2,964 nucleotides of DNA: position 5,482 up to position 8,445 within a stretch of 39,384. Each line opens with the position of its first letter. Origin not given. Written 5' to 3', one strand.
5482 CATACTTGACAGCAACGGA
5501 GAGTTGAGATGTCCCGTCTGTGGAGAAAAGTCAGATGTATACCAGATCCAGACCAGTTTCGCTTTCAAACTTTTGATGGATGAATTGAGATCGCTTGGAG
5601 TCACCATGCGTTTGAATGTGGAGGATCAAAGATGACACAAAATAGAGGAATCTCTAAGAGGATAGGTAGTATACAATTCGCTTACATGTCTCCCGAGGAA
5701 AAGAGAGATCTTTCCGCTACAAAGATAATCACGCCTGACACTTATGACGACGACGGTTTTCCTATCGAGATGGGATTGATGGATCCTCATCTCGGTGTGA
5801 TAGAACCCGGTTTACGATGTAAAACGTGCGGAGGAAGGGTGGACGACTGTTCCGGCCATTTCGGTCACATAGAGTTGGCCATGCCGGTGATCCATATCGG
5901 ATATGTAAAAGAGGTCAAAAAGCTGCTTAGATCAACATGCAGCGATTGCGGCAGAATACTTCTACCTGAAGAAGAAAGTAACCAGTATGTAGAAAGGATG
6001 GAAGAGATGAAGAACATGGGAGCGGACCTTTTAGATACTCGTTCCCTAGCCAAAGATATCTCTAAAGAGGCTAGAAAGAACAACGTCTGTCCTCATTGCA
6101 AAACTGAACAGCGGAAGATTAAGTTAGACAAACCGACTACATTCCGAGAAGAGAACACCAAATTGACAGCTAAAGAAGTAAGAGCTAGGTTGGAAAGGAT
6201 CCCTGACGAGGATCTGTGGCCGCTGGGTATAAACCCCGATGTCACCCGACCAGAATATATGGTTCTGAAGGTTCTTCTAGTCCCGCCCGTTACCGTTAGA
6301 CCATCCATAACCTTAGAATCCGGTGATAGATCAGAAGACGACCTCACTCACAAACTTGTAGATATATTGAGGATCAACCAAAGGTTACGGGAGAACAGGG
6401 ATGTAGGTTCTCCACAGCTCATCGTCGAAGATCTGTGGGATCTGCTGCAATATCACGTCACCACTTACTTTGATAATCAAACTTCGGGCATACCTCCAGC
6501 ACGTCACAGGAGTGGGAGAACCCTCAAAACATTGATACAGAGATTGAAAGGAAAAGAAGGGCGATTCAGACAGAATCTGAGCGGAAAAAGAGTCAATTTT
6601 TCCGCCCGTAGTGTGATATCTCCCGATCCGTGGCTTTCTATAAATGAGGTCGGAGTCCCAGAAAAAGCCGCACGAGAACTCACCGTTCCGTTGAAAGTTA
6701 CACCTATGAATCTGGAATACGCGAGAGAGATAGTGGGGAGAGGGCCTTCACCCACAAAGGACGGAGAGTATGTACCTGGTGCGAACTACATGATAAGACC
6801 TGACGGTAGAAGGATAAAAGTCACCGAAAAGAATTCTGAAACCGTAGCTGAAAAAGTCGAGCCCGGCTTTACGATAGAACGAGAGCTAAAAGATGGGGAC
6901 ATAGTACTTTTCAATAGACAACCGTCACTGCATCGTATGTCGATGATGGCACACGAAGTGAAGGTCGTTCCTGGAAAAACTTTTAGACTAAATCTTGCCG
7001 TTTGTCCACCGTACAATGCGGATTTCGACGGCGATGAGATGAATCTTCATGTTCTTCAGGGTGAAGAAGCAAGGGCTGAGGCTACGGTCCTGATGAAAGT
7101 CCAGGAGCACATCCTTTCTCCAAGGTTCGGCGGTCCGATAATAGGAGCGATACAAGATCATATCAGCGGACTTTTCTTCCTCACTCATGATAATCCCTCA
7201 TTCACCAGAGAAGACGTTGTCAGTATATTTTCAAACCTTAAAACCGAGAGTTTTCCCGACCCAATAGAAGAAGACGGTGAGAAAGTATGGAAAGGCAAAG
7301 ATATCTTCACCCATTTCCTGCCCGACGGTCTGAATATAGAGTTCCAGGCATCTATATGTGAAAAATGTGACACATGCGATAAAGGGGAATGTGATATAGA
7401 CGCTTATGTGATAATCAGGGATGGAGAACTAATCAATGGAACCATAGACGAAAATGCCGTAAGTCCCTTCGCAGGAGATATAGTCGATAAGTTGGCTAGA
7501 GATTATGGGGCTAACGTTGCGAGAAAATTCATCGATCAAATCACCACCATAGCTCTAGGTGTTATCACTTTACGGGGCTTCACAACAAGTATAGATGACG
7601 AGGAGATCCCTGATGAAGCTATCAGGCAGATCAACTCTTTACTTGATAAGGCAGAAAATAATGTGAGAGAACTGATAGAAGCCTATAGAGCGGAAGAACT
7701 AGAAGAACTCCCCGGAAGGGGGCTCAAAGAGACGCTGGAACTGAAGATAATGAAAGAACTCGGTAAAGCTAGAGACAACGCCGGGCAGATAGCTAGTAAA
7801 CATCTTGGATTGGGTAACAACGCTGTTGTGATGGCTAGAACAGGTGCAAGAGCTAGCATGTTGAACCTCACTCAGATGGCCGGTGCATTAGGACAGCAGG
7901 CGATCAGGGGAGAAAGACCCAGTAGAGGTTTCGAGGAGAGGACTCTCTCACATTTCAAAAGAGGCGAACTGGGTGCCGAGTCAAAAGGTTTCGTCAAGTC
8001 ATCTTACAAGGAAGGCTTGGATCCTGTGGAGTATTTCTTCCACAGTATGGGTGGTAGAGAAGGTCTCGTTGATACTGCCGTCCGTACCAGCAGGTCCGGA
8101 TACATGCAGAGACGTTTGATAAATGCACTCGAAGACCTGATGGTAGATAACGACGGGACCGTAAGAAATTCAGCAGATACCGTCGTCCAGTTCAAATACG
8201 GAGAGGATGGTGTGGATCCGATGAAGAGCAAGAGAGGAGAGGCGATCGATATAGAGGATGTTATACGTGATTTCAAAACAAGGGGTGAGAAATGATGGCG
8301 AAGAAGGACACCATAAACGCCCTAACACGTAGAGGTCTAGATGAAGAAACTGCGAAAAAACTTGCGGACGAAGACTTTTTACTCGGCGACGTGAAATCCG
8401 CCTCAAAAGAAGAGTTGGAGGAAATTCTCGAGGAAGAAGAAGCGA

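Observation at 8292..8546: RpoA'' carries an N-terminal helix-hairpin-helix-like module plus a poly-lysine linker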

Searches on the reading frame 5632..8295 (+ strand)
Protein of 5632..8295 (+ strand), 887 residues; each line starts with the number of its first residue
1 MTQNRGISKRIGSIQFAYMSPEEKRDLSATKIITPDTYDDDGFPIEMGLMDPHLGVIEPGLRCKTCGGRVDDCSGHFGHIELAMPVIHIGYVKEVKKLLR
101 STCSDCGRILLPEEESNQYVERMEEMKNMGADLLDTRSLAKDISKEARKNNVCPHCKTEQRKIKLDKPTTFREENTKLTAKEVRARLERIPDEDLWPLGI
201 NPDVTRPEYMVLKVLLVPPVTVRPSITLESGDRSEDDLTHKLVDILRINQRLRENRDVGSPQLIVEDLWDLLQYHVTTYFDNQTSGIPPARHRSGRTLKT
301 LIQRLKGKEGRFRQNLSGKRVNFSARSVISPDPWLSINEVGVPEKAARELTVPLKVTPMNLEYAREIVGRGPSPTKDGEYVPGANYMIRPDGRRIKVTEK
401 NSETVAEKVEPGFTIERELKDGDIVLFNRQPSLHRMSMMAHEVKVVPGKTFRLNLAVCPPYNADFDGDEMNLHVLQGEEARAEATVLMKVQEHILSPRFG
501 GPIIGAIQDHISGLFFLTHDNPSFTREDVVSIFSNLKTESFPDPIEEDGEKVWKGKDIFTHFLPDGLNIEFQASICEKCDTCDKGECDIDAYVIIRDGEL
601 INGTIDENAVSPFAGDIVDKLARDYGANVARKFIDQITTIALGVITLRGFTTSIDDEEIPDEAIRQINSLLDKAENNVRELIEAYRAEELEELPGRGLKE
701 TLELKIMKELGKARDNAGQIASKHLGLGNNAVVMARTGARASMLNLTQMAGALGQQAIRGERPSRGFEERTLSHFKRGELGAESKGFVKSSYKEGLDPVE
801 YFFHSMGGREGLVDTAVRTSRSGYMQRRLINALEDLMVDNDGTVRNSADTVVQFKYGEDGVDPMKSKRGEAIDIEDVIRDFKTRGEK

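Call 26: search_protein_families(library=ncbifam, proteins=[window:5632-8295:+], max_evalue=0.00001)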
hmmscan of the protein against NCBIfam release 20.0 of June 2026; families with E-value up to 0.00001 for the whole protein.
window:5632-8295:+ (887 aa): 10 families
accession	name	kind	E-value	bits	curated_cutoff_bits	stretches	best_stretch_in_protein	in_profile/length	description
NF006336.0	PRK08566.1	equivalog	0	1434.9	819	1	7-883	5-879/883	DNA-directed RNA polymerase subunit A'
TIGR02390.1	RNA_pol_rpoA1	equivalog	0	1399.1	1042.55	1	9-877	2-866/867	DNA-directed RNA polymerase subunit A'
TIGR02386.1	rpoC_TIGR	equivalog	2.1e-93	314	963.5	1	60-880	64-817/1147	DNA-directed RNA polymerase subunit beta'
NF011498.0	PRK14906.1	equivalog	3.7e-78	263.1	1437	2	417-841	491-878/1459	DNA-directed RNA polymerase subunit beta'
NF007172.0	PRK09603.1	equivalog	1.2e-60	204.5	5372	3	205-354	1621-1769/2890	DNA-directed RNA polymerase subunit beta/beta'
NF011417.0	PRK14844.1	equivalog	9.7e-57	192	4632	2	406-839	1836-2231/2839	DNA-directed RNA polymerase subunit beta/beta'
NF002729.0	PRK02625.1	equivalog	1e-53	183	1117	2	414-536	417-538/626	DNA-directed RNA polymerase subunit gamma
TIGR02387.1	rpoC1_cyan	equivalog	2.1e-52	178.6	975.9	2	415-534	412-530/619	DNA-directed RNA polymerase subunit gamma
TIGR02388.1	rpoC2_cyan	equivalog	4.6e-15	54.2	467.4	1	621-840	19-210/1230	DNA-directed RNA polymerase subunit beta''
NF002724.0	PRK02597.1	equivalog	8.7e-15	53.2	1878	1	621-841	27-219/1338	DNA-directed RNA polymerase subunit beta'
